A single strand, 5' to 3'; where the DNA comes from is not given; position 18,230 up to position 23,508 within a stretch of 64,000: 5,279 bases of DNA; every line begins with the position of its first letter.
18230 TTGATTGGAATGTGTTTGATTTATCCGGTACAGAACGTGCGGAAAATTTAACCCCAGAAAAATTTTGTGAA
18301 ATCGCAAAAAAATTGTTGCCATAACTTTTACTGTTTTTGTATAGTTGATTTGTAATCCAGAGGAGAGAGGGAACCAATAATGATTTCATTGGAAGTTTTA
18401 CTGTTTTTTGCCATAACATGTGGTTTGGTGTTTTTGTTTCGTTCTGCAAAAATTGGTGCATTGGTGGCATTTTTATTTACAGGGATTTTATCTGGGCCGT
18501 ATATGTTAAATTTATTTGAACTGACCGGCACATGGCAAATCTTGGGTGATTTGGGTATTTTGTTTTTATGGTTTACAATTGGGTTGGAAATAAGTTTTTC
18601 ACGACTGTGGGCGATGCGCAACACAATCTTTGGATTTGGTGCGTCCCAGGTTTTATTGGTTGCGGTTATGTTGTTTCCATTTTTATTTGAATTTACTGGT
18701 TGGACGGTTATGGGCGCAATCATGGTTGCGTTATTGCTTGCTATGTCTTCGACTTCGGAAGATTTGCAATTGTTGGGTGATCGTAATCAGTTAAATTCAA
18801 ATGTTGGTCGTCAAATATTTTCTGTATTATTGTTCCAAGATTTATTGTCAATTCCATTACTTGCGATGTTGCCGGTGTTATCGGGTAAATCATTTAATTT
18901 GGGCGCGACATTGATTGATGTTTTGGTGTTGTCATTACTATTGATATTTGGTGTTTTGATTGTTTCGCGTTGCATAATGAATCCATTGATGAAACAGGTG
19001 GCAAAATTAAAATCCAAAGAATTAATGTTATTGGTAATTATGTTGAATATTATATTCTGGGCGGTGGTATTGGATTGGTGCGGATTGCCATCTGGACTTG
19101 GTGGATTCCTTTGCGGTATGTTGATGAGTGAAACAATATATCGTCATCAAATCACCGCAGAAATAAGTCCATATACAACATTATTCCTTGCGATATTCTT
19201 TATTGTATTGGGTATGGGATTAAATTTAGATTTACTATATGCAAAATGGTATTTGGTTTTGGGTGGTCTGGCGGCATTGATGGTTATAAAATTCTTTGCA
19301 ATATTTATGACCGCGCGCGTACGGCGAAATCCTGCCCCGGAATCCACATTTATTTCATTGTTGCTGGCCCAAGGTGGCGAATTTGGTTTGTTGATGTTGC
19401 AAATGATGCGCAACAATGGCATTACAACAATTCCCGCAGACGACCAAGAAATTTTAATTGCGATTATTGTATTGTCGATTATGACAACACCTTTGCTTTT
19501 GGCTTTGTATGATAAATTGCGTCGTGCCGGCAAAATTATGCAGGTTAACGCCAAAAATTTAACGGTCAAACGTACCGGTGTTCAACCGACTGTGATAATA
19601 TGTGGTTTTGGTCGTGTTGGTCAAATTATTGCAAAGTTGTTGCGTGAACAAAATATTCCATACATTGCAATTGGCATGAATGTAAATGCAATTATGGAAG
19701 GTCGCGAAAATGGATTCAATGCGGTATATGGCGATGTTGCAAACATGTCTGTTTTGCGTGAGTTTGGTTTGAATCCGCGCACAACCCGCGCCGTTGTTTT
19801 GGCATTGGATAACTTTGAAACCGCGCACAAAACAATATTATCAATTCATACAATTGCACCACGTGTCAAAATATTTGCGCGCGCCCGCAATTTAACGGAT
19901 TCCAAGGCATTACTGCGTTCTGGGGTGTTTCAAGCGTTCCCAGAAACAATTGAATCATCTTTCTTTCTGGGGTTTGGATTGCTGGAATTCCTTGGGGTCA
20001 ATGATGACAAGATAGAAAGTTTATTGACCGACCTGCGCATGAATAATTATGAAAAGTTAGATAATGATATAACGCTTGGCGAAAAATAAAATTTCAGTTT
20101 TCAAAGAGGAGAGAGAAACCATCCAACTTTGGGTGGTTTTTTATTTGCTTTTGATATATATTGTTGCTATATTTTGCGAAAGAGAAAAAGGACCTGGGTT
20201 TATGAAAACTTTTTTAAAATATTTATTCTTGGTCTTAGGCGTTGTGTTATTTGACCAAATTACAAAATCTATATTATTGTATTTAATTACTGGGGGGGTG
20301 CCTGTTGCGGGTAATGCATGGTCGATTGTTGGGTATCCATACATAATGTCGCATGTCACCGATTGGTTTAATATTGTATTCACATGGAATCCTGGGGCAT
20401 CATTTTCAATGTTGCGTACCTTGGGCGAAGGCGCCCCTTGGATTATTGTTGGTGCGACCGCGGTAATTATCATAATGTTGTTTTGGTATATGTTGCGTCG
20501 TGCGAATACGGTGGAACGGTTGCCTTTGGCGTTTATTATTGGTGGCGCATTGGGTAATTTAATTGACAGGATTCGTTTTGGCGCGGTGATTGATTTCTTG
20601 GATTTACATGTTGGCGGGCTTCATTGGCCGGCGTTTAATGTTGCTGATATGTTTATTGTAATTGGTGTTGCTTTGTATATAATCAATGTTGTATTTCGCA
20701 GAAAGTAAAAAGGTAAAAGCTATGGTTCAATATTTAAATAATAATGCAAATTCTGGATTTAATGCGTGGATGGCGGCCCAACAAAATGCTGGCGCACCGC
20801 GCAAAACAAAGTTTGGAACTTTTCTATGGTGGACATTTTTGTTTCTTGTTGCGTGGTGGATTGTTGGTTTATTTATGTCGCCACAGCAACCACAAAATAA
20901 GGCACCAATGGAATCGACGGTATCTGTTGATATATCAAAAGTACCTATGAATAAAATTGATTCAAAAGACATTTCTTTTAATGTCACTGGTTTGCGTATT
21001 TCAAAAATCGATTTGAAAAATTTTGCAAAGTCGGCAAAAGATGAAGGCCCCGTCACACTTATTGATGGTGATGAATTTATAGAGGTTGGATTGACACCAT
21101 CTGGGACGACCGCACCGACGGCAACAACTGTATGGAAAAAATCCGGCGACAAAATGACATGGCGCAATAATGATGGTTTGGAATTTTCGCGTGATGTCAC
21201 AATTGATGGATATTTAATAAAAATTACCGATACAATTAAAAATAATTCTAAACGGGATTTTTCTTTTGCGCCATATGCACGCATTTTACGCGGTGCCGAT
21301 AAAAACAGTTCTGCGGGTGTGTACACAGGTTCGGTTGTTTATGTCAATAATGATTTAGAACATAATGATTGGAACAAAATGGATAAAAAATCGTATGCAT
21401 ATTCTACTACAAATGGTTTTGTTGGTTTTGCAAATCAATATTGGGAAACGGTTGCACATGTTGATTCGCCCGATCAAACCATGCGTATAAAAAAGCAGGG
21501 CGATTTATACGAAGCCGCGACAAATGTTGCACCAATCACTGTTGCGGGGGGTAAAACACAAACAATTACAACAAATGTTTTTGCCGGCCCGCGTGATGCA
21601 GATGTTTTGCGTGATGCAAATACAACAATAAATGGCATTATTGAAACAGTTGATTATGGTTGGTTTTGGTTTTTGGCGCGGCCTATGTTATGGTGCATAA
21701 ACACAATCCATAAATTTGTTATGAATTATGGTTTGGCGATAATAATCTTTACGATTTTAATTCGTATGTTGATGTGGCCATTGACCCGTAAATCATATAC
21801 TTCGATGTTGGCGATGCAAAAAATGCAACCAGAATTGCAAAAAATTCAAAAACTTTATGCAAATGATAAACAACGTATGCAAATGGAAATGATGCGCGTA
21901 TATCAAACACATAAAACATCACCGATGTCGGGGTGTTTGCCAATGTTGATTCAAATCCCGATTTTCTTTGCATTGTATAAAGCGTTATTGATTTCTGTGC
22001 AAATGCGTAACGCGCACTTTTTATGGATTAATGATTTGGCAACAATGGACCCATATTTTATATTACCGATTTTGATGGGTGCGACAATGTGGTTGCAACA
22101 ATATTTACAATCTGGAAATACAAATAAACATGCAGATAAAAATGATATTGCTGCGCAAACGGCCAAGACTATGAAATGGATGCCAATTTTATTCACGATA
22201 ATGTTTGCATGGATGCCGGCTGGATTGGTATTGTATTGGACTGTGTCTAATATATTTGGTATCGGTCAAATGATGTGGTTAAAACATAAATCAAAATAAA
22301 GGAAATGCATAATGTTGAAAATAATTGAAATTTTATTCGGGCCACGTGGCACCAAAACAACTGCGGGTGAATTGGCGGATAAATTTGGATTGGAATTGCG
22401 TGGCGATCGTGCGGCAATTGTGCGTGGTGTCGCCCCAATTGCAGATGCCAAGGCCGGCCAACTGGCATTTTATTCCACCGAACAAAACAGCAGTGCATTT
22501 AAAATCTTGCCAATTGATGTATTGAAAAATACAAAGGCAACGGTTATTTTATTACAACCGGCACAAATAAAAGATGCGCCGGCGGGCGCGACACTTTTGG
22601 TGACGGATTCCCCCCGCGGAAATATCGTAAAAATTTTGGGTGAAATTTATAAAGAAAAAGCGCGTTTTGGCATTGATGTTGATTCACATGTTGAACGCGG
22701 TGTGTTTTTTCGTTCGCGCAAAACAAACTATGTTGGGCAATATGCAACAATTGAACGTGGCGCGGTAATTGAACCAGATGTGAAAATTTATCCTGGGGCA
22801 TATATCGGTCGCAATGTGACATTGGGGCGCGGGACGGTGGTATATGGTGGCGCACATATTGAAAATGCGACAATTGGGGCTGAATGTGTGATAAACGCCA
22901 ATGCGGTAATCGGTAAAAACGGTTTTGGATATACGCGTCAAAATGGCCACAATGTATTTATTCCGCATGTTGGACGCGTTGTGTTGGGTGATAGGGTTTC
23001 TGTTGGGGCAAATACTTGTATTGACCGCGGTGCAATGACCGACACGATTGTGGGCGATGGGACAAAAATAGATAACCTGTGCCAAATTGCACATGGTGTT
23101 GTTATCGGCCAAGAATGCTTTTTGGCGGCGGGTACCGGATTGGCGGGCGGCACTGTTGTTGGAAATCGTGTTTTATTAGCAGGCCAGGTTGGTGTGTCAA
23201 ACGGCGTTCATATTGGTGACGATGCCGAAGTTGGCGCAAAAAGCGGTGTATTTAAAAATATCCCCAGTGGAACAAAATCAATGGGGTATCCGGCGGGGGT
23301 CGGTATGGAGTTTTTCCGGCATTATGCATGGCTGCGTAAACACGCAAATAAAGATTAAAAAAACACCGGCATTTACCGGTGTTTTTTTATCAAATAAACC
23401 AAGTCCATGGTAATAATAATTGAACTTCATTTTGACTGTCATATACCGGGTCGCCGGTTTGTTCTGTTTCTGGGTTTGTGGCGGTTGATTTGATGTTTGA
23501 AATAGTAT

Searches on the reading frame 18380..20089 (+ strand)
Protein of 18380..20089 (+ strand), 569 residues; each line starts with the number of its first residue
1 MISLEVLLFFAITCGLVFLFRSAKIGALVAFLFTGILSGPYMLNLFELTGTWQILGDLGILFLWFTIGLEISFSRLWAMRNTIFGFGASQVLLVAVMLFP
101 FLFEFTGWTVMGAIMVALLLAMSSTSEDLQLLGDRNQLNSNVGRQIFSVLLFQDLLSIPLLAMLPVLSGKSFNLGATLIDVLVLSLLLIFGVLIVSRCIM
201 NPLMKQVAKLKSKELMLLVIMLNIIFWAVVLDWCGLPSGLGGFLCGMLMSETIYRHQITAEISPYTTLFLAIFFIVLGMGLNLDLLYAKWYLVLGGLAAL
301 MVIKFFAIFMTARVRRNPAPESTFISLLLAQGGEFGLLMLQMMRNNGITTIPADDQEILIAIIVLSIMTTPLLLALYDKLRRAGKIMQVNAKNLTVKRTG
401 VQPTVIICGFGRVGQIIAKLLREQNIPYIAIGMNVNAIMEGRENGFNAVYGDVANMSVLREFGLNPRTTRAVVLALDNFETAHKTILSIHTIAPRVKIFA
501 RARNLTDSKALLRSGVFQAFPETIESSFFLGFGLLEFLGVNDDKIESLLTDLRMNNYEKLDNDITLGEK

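Call 47: search_protein_families(library=pfam, proteins=[window:18380-20089:+], max_evalue=0.001)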
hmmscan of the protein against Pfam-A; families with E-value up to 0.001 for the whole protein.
window:18380-20089:+ (569 aa): 2 families
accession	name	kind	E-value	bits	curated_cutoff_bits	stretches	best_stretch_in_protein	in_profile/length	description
PF00999.27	Na_H_Exchanger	-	1.4e-44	152.9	26.2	1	10-373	3-373/375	Sodium/hydrogen exchanger, transmembrane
PF02254.24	TrkA_N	-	4.9e-19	69.2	23.8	1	405-517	1-111/116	TrkA-N domain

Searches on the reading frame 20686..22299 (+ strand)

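Call 47: search_protein_families(library=pfam, proteins=[window:20686-22299:+], max_evalue=0.001)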
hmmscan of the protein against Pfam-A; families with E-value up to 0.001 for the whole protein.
window:20686-22299:+ (537 aa): 2 families
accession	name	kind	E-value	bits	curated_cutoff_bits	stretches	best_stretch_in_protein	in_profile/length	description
PF02096.25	60KD_IMP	-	8.2e-59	198.7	35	1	348-533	1-162/163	60Kd inner membrane protein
PF14849.12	YidC_periplas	-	1.1e-43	150.6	24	1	95-336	10-282/283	YidC periplasmic domain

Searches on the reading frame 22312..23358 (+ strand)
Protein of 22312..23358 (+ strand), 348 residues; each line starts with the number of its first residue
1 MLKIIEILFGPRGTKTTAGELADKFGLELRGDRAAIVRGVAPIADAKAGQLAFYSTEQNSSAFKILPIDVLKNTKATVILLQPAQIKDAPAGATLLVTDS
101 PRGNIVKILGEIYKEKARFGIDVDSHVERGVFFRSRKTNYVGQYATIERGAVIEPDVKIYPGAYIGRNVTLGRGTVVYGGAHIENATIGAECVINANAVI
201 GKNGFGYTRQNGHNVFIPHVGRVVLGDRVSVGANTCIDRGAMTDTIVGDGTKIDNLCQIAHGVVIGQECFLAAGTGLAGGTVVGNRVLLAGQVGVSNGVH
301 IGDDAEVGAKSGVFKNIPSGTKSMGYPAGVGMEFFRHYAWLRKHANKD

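Call 47: search_protein_families(library=pfam, proteins=[window:22312-23358:+], max_evalue=0.001)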
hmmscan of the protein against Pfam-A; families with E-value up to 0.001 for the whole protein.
window:22312-23358:+ (348 aa): 5 families
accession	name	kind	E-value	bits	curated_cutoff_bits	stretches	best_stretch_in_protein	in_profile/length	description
PF00132.30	Hexapep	-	9.6e-27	92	27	4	244-279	1-36/36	Bacterial transferase hexapeptide (six repeats)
PF25084.1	LbH_EIF2B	-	9.2e-13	48.6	54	2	154-241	7-91/105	EIF2B subunit epsilon LbH domain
PF04613.19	LpxD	-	1.4e-09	38.1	30.8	1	36-108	3-67/70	UDP-3-O-[3-hydroxymyristoyl] glucosamine N-acyltransferase, LpxD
PF24894.1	Hexapep_GlmU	-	5.7e-06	26.8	23.3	0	150-203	34-86/104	GlmU-like, C-terminal hexapeptide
PF14602.12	Hexapep_2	-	0.00016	21.8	27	0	263-290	2-27/34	Hexapeptide repeat of succinyl-transferase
